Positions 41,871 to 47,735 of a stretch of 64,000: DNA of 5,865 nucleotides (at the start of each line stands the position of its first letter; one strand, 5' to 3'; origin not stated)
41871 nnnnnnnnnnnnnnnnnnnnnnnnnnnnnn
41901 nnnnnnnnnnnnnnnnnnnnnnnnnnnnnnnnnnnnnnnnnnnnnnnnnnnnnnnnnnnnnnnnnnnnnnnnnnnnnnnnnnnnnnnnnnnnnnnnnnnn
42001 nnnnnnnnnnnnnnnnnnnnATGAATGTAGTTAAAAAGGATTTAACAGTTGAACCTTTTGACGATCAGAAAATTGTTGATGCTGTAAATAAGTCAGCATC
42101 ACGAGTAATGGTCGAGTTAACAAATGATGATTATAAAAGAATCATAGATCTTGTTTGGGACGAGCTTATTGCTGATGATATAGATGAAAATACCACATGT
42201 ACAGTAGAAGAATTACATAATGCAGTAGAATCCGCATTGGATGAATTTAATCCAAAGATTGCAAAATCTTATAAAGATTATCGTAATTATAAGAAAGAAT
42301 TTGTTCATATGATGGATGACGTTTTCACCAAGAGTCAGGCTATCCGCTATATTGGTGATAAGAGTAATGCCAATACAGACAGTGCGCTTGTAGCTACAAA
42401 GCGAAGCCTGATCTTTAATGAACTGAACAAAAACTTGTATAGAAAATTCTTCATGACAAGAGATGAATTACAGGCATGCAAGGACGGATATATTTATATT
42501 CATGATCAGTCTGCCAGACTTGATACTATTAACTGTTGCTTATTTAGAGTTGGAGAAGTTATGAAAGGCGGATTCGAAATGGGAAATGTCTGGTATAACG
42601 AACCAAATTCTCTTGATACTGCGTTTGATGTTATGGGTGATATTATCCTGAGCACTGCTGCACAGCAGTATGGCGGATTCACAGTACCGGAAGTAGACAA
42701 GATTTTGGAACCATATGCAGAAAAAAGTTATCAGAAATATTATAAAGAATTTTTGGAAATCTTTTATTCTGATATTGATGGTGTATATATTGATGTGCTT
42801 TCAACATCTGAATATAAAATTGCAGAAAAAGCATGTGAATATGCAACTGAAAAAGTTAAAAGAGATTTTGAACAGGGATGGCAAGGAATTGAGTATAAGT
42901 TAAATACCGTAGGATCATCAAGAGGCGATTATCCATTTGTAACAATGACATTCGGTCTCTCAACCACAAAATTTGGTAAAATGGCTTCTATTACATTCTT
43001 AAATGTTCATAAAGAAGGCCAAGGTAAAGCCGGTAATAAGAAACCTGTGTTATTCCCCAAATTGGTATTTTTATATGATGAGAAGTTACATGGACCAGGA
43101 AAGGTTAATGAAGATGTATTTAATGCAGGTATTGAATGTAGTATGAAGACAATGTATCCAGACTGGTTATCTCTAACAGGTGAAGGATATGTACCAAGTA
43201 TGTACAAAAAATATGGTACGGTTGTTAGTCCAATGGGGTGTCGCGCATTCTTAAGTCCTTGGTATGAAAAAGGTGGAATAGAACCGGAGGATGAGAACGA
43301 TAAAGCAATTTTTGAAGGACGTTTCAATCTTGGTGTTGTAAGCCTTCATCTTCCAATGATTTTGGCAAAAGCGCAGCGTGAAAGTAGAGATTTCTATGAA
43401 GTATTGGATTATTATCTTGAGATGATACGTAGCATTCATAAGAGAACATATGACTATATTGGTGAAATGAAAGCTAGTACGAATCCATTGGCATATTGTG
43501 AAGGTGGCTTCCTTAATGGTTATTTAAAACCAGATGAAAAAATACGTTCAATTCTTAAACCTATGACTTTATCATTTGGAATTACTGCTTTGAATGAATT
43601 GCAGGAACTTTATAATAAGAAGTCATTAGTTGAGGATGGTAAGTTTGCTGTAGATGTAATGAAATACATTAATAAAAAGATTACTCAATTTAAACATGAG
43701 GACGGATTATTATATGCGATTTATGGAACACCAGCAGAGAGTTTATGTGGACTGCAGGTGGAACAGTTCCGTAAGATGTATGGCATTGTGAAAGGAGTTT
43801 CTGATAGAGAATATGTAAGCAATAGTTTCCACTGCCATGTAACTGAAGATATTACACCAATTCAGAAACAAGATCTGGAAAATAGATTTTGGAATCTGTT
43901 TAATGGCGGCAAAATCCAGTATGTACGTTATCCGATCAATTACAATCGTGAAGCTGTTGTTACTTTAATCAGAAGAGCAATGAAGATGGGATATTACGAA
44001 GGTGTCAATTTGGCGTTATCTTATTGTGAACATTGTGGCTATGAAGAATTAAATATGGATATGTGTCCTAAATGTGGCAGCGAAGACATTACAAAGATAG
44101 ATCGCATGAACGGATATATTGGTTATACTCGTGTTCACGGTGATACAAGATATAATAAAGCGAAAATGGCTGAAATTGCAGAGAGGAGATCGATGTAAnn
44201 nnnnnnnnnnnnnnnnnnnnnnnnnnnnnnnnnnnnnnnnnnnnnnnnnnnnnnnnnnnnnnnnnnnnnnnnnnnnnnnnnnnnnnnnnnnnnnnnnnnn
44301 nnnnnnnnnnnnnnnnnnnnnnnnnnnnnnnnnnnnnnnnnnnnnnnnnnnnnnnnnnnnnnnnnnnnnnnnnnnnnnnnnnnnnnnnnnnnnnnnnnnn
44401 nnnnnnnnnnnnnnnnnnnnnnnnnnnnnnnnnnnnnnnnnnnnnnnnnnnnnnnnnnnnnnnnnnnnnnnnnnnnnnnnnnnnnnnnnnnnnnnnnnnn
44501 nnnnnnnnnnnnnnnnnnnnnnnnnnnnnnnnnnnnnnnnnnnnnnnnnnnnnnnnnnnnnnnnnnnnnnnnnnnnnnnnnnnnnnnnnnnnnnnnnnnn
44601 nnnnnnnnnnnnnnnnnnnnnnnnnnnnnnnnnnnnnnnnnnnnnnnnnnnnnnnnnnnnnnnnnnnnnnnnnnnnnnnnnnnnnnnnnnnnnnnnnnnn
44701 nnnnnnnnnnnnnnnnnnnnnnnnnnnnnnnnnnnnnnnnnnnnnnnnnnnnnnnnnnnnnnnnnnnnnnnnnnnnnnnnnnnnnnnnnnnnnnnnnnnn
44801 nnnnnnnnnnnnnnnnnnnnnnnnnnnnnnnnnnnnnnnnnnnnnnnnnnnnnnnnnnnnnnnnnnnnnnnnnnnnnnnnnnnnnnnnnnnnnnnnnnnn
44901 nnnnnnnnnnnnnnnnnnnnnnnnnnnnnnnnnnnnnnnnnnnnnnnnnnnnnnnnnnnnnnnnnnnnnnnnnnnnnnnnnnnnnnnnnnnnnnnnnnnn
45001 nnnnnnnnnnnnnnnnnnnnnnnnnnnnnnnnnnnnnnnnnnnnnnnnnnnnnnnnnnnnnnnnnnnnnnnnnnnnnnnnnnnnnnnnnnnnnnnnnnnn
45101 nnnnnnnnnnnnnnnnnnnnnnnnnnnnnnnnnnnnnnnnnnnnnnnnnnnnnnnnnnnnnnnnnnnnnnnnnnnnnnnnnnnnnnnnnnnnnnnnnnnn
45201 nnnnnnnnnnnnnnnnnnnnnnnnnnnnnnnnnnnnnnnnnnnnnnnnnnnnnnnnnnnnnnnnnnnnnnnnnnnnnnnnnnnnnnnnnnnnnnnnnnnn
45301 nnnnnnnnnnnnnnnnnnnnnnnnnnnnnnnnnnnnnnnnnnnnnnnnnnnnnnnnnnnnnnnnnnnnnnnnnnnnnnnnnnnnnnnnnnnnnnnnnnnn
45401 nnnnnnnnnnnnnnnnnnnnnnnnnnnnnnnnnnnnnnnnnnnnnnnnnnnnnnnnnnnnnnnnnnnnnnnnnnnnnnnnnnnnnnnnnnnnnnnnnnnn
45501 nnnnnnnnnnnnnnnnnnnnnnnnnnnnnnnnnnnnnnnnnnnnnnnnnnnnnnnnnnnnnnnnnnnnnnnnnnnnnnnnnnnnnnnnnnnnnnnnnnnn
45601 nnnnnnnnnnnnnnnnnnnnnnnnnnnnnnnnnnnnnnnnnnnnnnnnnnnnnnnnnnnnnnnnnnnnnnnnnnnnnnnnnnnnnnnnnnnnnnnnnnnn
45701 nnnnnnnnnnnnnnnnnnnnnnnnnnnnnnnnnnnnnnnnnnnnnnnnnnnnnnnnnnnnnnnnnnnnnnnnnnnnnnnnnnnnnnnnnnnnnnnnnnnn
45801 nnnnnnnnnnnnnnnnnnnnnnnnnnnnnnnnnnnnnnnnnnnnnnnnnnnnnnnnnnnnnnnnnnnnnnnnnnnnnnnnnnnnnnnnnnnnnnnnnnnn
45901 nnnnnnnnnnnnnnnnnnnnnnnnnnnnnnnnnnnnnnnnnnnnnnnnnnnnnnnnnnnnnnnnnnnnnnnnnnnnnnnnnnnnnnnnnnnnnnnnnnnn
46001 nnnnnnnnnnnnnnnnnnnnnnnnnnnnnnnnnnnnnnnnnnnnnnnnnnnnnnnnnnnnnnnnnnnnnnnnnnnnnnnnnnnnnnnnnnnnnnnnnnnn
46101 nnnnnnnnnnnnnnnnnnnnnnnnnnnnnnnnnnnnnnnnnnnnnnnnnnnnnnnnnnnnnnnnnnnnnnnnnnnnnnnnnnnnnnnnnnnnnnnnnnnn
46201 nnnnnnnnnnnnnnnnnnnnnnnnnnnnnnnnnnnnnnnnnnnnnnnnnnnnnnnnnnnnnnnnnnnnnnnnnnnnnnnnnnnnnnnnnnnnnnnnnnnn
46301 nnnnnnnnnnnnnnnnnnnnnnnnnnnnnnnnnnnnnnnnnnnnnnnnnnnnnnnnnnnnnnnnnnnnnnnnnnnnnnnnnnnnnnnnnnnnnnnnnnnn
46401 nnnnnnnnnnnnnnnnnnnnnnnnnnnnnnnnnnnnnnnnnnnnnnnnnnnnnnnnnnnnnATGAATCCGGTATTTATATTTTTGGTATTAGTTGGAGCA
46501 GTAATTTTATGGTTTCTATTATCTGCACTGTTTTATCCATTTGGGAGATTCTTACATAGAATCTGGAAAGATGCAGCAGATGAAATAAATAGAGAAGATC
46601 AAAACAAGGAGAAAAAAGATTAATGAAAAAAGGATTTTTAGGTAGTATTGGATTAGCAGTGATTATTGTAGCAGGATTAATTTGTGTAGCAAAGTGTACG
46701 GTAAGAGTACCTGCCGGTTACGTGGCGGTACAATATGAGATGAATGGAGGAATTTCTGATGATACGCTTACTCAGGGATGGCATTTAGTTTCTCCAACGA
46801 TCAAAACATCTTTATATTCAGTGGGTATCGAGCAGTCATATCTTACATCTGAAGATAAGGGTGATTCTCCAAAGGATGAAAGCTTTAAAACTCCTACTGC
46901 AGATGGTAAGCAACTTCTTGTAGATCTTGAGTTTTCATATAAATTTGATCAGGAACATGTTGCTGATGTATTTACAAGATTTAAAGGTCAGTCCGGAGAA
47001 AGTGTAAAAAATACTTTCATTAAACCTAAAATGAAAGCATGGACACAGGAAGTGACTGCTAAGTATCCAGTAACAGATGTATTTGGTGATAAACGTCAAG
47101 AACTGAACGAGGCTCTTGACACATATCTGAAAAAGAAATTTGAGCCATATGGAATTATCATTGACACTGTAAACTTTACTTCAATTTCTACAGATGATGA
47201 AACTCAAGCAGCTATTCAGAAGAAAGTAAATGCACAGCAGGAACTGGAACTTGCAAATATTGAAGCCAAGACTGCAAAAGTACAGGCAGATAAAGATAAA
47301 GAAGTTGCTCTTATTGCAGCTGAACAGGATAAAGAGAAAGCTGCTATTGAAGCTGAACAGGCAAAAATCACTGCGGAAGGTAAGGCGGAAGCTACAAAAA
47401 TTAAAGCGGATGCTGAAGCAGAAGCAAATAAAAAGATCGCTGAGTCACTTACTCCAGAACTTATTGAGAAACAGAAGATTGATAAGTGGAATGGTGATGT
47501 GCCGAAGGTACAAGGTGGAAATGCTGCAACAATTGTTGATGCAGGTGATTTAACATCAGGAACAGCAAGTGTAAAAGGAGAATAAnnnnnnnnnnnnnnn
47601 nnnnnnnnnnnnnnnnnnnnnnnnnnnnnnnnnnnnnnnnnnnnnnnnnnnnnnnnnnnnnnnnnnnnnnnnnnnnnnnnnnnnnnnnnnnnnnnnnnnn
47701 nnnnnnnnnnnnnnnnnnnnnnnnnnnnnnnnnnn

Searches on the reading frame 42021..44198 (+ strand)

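Call 51: search_protein_families(library=phrogs, proteins=[window:42021-44198:+], max_evalue=0.00001)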
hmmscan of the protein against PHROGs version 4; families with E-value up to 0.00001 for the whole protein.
window:42021-44198:+ (725 aa): 4 families
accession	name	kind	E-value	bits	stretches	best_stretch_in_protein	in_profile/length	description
phrog_487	-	moron, auxiliary metabolic gene and host takeover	1.7e-237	791.1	1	1-724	4-711/718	NrdD-like anaerobic ribonucleotide reductase large subunit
phrog_4218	-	DNA, RNA and nucleotide metabolism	4.2e-103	345.9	1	401-724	7-331/333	anaerobic ribonucleoside reductase large subunit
phrog_26446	-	DNA, RNA and nucleotide metabolism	2.7e-35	122.7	2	564-716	226-385/761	anaerobic ribonucleoside reductase large subunit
phrog_29160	-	DNA, RNA and nucleotide metabolism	2e-34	120.1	1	572-722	2-152/158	anaerobic ribonucleoside reductase large subunit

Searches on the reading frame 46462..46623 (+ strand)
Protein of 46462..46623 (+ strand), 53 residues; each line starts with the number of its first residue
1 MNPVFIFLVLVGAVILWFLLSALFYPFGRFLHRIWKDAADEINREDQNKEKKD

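Call 7: search_protein_families(library=pfam, proteins=[window:46462-46623:+], max_evalue=0.01)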
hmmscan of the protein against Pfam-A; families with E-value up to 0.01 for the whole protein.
window:46462-46623:+ (53 aa): 0 families

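Call 68: search_protein_families(library=pfam, proteins=[window:46462-46623:+], max_evalue=1)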
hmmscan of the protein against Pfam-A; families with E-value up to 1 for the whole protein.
window:46462-46623:+ (53 aa): 2 families
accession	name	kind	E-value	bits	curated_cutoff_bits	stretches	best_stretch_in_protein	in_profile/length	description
PF15957.10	Comm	-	0.16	12.7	27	1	5-40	6-44/110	Commissureless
PF04689.18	S1FA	-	0.18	12.4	21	1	1-22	7-28/66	DNA binding protein S1FA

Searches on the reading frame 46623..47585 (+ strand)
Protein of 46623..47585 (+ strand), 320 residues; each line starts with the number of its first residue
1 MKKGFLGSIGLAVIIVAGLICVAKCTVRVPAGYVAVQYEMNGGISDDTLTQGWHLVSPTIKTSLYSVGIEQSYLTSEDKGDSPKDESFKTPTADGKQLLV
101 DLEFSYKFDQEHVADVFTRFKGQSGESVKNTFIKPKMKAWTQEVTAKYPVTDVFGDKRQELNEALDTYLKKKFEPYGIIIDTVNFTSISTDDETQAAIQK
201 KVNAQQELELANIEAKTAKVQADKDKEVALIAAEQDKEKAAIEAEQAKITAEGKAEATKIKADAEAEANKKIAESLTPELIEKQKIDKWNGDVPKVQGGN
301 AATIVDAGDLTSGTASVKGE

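Call 7: search_protein_families(library=pfam, proteins=[window:46623-47585:+], max_evalue=0.01)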
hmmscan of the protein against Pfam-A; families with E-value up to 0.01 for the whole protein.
window:46623-47585:+ (320 aa): 2 families
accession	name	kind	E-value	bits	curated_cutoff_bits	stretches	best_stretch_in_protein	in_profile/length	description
PF01145.31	Band_7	-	1.2e-24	87.8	23.6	1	28-218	2-170/176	SPFH domain / Band 7 family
PF13421.11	Band_7_1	-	0.0036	17.4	24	1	145-203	151-208/211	SPFH domain-Band 7 family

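Call 14: search_protein_families(library=phrogs, proteins=[window:46623-47585:+], max_evalue=0.001)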
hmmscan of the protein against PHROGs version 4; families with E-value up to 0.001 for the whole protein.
window:46623-47585:+ (320 aa): 2 families
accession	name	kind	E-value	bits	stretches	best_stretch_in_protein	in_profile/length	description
phrog_200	-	other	2e-66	225.6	1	1-308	76-360/379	lipoprotein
phrog_38808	-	unknown function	6.3e-06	27.4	1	249-301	6-60/68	-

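Call 23: search_protein_families(library=ncbifam, proteins=[window:46623-47585:+], max_evalue=0.001)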
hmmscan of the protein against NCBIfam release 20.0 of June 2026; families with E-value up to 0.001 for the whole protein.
window:46623-47585:+ (320 aa): 0 families

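Call 24: search_protein_families(library=padloc, proteins=[window:46623-47585:+], max_evalue=0.001)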
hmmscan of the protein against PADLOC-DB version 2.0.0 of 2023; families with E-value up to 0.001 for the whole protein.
window:46623-47585:+ (320 aa): 0 families
